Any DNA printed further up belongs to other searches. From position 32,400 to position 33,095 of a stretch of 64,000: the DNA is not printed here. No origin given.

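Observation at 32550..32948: Signal-peptide-bearing Cys-rich HNH-like protein encoded right after the tail-fibre genes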

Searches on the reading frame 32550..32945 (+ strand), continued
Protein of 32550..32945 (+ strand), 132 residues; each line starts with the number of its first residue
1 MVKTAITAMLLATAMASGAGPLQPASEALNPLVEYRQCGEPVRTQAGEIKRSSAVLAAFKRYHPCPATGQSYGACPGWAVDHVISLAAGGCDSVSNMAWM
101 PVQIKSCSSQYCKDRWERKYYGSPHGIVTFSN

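Call 32: find_related_loci(query=A1, collection=viral_contigs, flank=6000)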
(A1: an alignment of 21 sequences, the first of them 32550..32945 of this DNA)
Query A1 (132 aa) in viral_contigs; peptide patterns used: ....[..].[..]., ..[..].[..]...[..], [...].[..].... (x = any residue, [..] = any of these).
271 stretches matched a pattern; 198 encode a relative of the query (tblastn E <= 1e-3); the best 80 are kept; 80 distinct loci.
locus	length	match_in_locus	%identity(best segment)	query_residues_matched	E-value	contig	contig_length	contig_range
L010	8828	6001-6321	64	22-128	8e-49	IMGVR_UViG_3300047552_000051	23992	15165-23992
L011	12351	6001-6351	57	18-130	6e-45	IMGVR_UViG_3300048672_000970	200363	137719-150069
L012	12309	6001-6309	68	29-128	4e-44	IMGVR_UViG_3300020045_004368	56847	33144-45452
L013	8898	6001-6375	55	6-129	1e-43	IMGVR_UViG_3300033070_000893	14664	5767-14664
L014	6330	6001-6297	66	22-121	2e-42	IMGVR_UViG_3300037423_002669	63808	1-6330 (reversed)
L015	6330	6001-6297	66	22-121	2e-42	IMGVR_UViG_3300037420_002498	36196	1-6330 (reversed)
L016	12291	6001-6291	64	34-130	2e-41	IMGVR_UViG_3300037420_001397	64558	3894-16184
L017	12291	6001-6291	64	34-130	2e-41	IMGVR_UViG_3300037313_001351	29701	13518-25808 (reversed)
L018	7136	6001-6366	52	1-122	1e-40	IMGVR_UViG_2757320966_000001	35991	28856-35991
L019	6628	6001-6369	46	6-128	1e-38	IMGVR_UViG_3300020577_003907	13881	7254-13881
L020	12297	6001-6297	60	30-128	2e-38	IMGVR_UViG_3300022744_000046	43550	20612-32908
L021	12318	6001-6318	61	20-124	2e-38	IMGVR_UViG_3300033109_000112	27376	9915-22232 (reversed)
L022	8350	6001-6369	46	6-128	2e-38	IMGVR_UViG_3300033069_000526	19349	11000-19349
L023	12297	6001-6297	60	30-128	2e-38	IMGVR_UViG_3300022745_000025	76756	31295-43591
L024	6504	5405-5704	59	25-124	5e-38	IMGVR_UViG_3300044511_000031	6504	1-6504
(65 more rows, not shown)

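Call 34: predict_structure(alignment_id=A2)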
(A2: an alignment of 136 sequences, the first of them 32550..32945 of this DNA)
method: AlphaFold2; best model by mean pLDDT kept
length: 132 residues; sequences in the alignment: 136
mean_pLDDT: 94.1   pTM: 0.76
mean pLDDT of the five models: 94.1, 94.1, 94.0, 93.2, 93.0
residues with pLDDT >= 90: 109; 70-90: 22; 50-70: 1; < 50: 0
segments of 3 or more residues with pLDDT < 50: none
pLDDT, mean of each block of 10 residues (from residue 1): 86 80 85 96 96 98 99 98 98 98 97 98 95 91
secondary structure, 60 per line:
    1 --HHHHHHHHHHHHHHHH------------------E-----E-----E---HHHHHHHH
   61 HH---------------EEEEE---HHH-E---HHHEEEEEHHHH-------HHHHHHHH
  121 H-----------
elements in order: H3-18 H53-62 E78-82 E97-101 H102-105 H113-121

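Call 41: search_protein_families(library=phrogs, alignment_id=A3, max_evalue=0.00001)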
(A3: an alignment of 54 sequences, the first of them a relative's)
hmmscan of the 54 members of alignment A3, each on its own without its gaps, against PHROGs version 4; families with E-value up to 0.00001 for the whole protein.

A. member 1, L010:5378-5947:+ (190 aa): 0 families

B. families by the number of members that match (of 54 scanned): 42 families (the first 25 are shown)
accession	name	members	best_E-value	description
phrog_894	-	3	6.7e-37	endolysin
phrog_19864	-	3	3.5e-08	-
phrog_6637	-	2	9.3e-34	-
phrog_5342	-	2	4.5e-08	tail fiber protein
phrog_145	-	1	5.5e-111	portal protein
phrog_12458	-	1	8.9e-107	-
phrog_20858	-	1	4.3e-105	-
phrog_181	-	1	4.1e-65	endolysin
phrog_36119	-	1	7.9e-55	-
phrog_9506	-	1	1.2e-50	endolysin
phrog_14712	-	1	4.3e-45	chitinase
phrog_26317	-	1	2.3e-41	-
phrog_532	-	1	5.6e-36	late transcriptional activator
phrog_34417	-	1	3.4e-34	-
phrog_240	-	1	1.2e-27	head protein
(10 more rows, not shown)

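Call 42: search_protein_families(library=phrogs, alignment_id=A4, max_evalue=0.00001)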
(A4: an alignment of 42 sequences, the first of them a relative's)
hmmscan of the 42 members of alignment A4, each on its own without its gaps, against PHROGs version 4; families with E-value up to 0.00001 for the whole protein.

A. member 1, L010:6342-6854:+ (171 aa): 1 family
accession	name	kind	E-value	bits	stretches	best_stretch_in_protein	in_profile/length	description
phrog_1544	-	unknown function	5.6e-17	63.1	1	66-157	86-187/200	-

B. families by the number of members that match (of 42 scanned): 30 families (the first 25 are shown)
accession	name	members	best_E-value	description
phrog_1128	-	7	5.2e-40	enoyl-CoA hydratase/carnithine racemase-like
phrog_22304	-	7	2.7e-15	-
phrog_240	-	2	3.4e-27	head protein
phrog_1544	-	2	5.6e-17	-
phrog_26613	-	1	3.7e-75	-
phrog_99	-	1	1.7e-63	HNH endonuclease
phrog_206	-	1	4.3e-41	head scaffolding protein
phrog_7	-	1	1.5e-40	endolysin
phrog_13925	-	1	5.7e-33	-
phrog_8610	-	1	7.3e-33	-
phrog_4578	-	1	1.9e-28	HNH endonuclease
phrog_7402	-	1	1.3e-25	-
phrog_3593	-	1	9.3e-24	HNH endonuclease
phrog_784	-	1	2.9e-23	-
phrog_1158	-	1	4.5e-23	tail assembly chaperone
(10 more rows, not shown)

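Call 44: find_related_loci(query=A1, collection=genome_contigs, flank=6000)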
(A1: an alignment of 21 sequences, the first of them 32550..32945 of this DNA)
Query A1 (132 aa) in genome_contigs; peptide patterns used: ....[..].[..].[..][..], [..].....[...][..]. (x = any residue, [..] = any of these).
28 stretches matched a pattern; 18 encode a relative of the query (tblastn E <= 1e-3); 18 distinct loci.
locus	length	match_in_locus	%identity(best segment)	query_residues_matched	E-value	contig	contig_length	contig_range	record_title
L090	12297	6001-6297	58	30-128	9e-38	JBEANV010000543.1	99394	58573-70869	MAG: Pseudomonadota bacterium isolate marshallgulch_2019_sw_WHONDRS-S19S_0035_B_bin.7 scaffold_1494985, whole genome sho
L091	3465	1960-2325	48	6-121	1e-35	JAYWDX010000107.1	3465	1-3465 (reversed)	MAG: Candidatus Tenderia sp. isolate GL96_UP_concoct_44 GL96_UP_concoct_44_106, whole genome shotgun sequence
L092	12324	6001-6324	50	9-121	3e-35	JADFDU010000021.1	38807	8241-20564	MAG: Rhodocyclaceae bacterium isolate QR_Bin.30 NODE_29_length_38807_cov_126.704, whole genome shotgun sequence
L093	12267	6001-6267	59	32-121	9e-34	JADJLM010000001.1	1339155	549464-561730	MAG: Nitrosomonas sp. isolate EsbW_18-Q3-R4-48_BAT3C.13 tig00001517-10-13411030, whole genome shotgun sequence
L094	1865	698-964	57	36-124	8e-33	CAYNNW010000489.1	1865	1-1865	MAG TPA_asm: uncultured Gaiellales bacterium isolate SRP342105_co2_39 genome assembly, contig: NODE_104373_length_1865_c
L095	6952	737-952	67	50-121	5e-32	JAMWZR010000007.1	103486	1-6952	MAG: Nitrosomonas sp. isolate GRE_AOB_2 opera_contig_18, whole genome shotgun sequence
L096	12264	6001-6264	56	34-121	8e-32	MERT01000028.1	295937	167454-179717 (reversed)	MAG: Burkholderiales bacterium GWF1_66_17 gwf1_scaffold_99, whole genome shotgun sequence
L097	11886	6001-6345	48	1-121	6e-31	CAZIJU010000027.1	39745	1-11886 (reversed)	MAG TPA_asm: uncultured Burkholderiaceae bacterium isolate binchicken_co274_43 genome assembly, contig: NODE_2577_length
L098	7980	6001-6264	52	34-121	1e-30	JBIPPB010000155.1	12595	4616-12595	MAG: Chitinophagales bacterium isolate ME2015-06-16_3300042319_group6_bin149 Rohwer_bin575_scaffold_3016_c1, whole genom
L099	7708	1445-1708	55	34-121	4e-30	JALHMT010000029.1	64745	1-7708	MAG: Rubrivivax sp. isolate Bin_42_5_sub c_000000002416, whole genome shotgun sequence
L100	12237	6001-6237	56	43-121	2e-29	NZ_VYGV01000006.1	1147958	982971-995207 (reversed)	Hydrogenophaga aromaticivorans strain D2P1 NODE_1_length_1147958_cov_22.124140, whole genome shotgun sequence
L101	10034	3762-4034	53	34-124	7e-29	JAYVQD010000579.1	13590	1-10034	MAG: Nitrosomonadales bacterium isolate GL72_UP_concoct_22 GL72_UP_concoct_22_578, whole genome shotgun sequence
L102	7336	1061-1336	53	33-121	5e-29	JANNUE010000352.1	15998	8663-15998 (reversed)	MAG: Betaproteobacteria bacterium isolate SOY_30_metabat_257 SOY_30_k141_1761543, whole genome shotgun sequence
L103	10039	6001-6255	52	33-121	3e-28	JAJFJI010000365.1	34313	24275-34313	MAG: Nitrosomonas sp. isolate OFTM215 OFTM215_364, whole genome shotgun sequence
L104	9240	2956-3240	49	33-127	3e-28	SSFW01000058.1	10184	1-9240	MAG: Nitrosomonas sp. isolate Bin_15_1 c_000000140493, whole genome shotgun sequence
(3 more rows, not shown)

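Call 51: find_homologous_proteins(query=A2, max_evalue=0.00001)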
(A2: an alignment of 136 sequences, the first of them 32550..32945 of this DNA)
Query A2 (136 sequences) (132 aa, profile of the alignment): 431 proteins with E <= 0.00001 among 3587 candidates; the best 120 are listed.
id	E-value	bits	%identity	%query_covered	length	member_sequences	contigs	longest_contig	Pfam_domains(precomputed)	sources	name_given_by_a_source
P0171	3.2e-52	194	52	92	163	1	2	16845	-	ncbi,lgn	-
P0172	2.5e-51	191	48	92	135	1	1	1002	-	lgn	-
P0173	2.5e-51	191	68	78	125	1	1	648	-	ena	-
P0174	1.2e-50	189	57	92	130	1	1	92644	-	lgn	-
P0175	2.8e-50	188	55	86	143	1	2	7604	-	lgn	-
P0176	3.2e-50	187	49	92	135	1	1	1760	-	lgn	-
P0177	5.2e-50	187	56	89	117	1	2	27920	-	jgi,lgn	jgi:5-methylcytosine-specific restriction endonuclease McrA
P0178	5.4e-50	187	70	68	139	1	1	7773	-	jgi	jgi:hypothetical protein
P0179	6.4e-50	186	59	72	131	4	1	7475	-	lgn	-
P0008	7.0e-50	186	58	95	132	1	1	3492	-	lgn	-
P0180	7.1e-50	186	63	68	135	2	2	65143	-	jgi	-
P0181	7.8e-50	186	54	86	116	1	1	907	-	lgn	-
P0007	8.0e-50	186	58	98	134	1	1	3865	-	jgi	jgi:hypothetical protein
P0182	8.1e-50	186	53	91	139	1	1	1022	-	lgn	-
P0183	1.9e-49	185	50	94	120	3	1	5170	-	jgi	jgi:hypothetical protein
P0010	3.8e-49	184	61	83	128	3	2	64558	-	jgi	jgi:hypothetical protein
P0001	4.7e-49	184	100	94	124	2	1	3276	-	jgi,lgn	jgi:hypothetical protein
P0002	1.5e-48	182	83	100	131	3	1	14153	-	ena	-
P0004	5.3e-48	180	64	89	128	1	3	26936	-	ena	-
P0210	8.2e-48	180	63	71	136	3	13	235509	-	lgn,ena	-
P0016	6.1e-47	177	61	67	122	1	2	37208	-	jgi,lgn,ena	-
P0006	7.2e-47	177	57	98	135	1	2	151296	-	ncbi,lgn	-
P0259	2.4e-46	175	54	74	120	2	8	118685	-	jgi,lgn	jgi:hypothetical protein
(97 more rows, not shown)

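Call 56: search_protein_families(library=phrogs, proteins=[L100:2413-3876:+, L100:4961-5446:+, L100:5442-5909:+, L100:6500-7222:+, L100:7265-7741:+, L100:8282-9157:+, L100:9179-10792:+, L093:5006-5401:+, L093:5440-5814:+, L093:6862-7917:+], max_evalue=0.001)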
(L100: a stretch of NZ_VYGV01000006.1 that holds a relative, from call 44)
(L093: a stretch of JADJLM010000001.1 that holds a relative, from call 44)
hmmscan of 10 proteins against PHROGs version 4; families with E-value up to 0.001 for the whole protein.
L100:2413-3876:+ (488 aa): 5 families
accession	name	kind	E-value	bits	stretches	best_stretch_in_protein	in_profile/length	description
phrog_1325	-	unknown function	3.6e-08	34.2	1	220-349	7-97/334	-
phrog_25721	-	unknown function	1.3e-07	32.1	1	298-346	44-92/340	-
phrog_29482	-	unknown function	3.8e-06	27.1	1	338-487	330-475/477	-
phrog_2803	-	unknown function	1.8e-05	25.2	1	288-347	36-95/311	-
phrog_5636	-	unknown function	0.00052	20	0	280-343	27-90/463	-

L100:4961-5446:+ (162 aa): 2 families
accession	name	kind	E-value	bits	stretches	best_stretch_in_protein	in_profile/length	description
phrog_315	-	lysis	1.8e-49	169.8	1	4-160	332-488/677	endolysin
phrog_12853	-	unknown function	1.2e-27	97.9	1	6-117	2-127/131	-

L100:5442-5909:+ (156 aa): 1 family
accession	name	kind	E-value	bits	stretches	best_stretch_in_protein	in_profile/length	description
phrog_1158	-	tail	1.3e-13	52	1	8-105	16-108/205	tail assembly chaperone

L100:6500-7222:+ (241 aa): 1 family
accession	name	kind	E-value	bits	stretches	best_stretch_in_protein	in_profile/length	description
phrog_1119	-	moron, auxiliary metabolic gene and host takeover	0.00084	20.7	0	33-52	1-20/78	Cor superinfection exclusion protein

L100:7265-7741:+ (159 aa): 0 families

L100:8282-9157:+ (292 aa): 1 family
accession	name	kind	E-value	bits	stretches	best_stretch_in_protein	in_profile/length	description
phrog_8003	-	head and packaging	3.2e-35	123.1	1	39-286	27-281/389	virion structural protein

L100:9179-10792:+ (538 aa): 0 families

L093:5006-5401:+ (132 aa): 2 families
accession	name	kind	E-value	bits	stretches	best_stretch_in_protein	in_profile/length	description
phrog_20162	-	DNA, RNA and nucleotide metabolism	4e-09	37.7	1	71-126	31-86/88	HNH endonuclease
phrog_59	-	DNA, RNA and nucleotide metabolism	8.8e-05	23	1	62-121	236-282/423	HNH endonuclease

L093:5440-5814:+ (125 aa): 1 family
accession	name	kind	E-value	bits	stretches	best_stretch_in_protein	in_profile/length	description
phrog_6823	-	unknown function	9.4e-15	56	1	8-120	4-137/139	-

L093:6862-7917:+ (352 aa): 2 families
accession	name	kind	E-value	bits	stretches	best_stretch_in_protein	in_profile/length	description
phrog_4225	-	DNA, RNA and nucleotide metabolism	3.6e-127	425.3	1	2-350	3-354/357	endonuclease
phrog_17239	-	unknown function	1.5e-08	35.3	1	38-148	47-149/259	-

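Call 60: get_annotated_region(hit=H1, flank=5000)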
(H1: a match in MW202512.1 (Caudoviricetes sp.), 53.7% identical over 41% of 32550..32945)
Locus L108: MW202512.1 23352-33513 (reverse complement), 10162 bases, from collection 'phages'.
description: Podoviridae sp. isolate ctDrO704, complete genome.
organism: Caudoviricetes sp. (NCBI taxid 2832643)
taxonomy: Viruses; Duplodnaviria; Heunggongvirae; Uroviricota; Caudoviricetes
host: -; source: Manatee Spring; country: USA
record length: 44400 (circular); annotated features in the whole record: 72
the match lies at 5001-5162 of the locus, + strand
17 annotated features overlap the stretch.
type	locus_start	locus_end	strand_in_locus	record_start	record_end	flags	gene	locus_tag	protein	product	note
CDS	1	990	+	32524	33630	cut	-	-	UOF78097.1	cell envelope integrity inner membrane protein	-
CDS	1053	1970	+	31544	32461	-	-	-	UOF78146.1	hypothetical protein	-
CDS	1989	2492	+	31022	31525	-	-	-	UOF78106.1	homing endonuclease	-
CDS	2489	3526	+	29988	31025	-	-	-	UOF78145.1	hypothetical protein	-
CDS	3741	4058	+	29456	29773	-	-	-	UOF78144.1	hypothetical protein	-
CDS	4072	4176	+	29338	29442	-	-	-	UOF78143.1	MHC class i polypeptidE-related sequence systeM-viral protein compleX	-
CDS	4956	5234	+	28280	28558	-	-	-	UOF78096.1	hnhc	-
CDS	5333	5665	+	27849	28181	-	-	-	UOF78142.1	hypothetical protein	-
CDS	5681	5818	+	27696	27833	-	-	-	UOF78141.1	hypothetical protein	-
CDS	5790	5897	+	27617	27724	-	-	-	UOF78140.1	hypothetical protein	-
CDS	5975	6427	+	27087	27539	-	-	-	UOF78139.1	icea protein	-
CDS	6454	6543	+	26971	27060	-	-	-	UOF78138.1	hypothetical protein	-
CDS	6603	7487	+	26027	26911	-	-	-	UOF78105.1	major capsid protein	-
CDS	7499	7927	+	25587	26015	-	-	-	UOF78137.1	hypothetical protein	-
CDS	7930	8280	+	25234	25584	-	-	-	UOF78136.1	hypothetical protein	-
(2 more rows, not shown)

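Call 61: fold_search(model_id=the predicted structure, library=viral)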
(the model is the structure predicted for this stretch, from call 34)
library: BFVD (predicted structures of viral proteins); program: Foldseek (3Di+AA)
matches with E <= 10: 324; with E <= 0.001: 1
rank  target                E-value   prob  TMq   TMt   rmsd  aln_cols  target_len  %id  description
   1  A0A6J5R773            1.1e-06  1.00  0.47  0.39   8.9       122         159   30  HNHc domain containing protein [uncultured Caudovirales phage]
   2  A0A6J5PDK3            3.7e-03  1.00  0.39  0.47   5.4        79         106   32  HNHc domain containing protein [uncultured Caudovirales phage]
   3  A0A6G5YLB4            1.4e-02  0.87  0.27  0.17   6.5        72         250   26  (no name in the UniProt tables at hand)
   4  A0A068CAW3            1.8e-02  0.94  0.32  0.27   5.6        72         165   22  HNH nuclease domain-containing protein [Listeria phage LMTA-148]
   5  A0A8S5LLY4            1.9e-02  0.69  0.28  0.23  14.7        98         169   19  RECOMBINATION ENDONUCLEASE VII [Siphoviridae sp. ctvok7]
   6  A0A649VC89            4.3e-02  0.80  0.29  0.24   7.0        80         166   21  (no name in the UniProt tables at hand)
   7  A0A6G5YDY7            5.3e-02  0.66  0.25  0.28   5.3        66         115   29  (no name in the UniProt tables at hand)
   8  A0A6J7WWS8            6.5e-02  0.72  0.28  0.26   6.7        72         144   17  HNHc domain containing protein [uncultured Caudovirales phage]
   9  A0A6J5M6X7            7.4e-02  0.72  0.29  0.31   6.3        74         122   15  HNHc domain containing protein [uncultured Caudovirales phage]
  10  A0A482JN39            7.4e-02  0.66  0.31  0.19   8.0        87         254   18  HNH endonuclease [Gordonia phage BrutonGaster]
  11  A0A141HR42            8.5e-02  0.80  0.31  0.21   6.8        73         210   15  HNH endonuclease [Flavobacterium phage FpV4]
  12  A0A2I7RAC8            8.5e-02  0.69  0.26  0.21   5.1        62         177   19  (no name in the UniProt tables at hand)
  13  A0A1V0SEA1            8.5e-02  0.60  0.24  0.27   4.9        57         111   26  HNH endonuclease [Indivirus ILV1]
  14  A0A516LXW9            9.1e-02  0.57  0.34  0.24   8.0       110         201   17  (no name in the UniProt tables at hand)
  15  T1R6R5                1.0e-01  0.35  0.27  0.32  11.0        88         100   12  Putative endonuclease [Propionibacterium phage PHL066M04]
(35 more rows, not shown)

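Call 71: search_protein_families(library=phrogs, alignment_id=A5, max_evalue=0.000001)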
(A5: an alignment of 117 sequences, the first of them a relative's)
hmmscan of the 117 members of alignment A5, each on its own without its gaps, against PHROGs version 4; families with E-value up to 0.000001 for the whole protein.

A. member 1, L090:991-3693:+ (901 aa): 0 families

B. families by the number of members that match (of 117 scanned): 96 families (the first 25 are shown)
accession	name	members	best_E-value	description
phrog_374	-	3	3.7e-67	HNH endonuclease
phrog_822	-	3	4e-48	amidase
phrog_1493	-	3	2.9e-22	endolysin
phrog_953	-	3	4.6e-18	HNH endonuclease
phrog_35436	-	3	3.6e-10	amidase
phrog_145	-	2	1e-117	portal protein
phrog_3377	-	2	4e-52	HNH endonuclease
phrog_8790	-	2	1.3e-38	restriction endonuclease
phrog_2081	-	2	1.7e-33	HNH endonuclease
phrog_4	-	2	3.7e-23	transcriptional repressor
phrog_1101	-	1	1.4e-279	tail protein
phrog_6284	-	1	5.1e-207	tail protein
phrog_1082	-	1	1.2e-168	tail assembly protein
phrog_4225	-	1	3.6e-127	endonuclease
phrog_21247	-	1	2.8e-109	tail protein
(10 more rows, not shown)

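Call 72: find_encoding_contigs(protein=P0001, flank=3000, max_places=3)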
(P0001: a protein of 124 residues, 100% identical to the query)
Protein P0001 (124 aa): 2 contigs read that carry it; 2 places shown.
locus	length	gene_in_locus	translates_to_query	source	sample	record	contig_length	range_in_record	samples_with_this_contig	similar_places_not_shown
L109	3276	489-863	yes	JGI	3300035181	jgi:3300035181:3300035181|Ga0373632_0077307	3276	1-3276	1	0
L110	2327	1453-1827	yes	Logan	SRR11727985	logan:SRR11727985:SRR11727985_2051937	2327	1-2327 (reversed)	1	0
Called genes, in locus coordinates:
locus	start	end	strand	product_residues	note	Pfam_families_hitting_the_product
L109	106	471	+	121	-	PF14301:DUF4376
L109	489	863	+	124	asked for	-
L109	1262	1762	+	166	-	-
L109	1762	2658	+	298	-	-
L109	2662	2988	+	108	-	PF16083:Phage_holin_3_3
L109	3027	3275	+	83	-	?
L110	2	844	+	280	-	?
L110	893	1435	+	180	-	PF14301:DUF4376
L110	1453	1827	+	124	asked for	-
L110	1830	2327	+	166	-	?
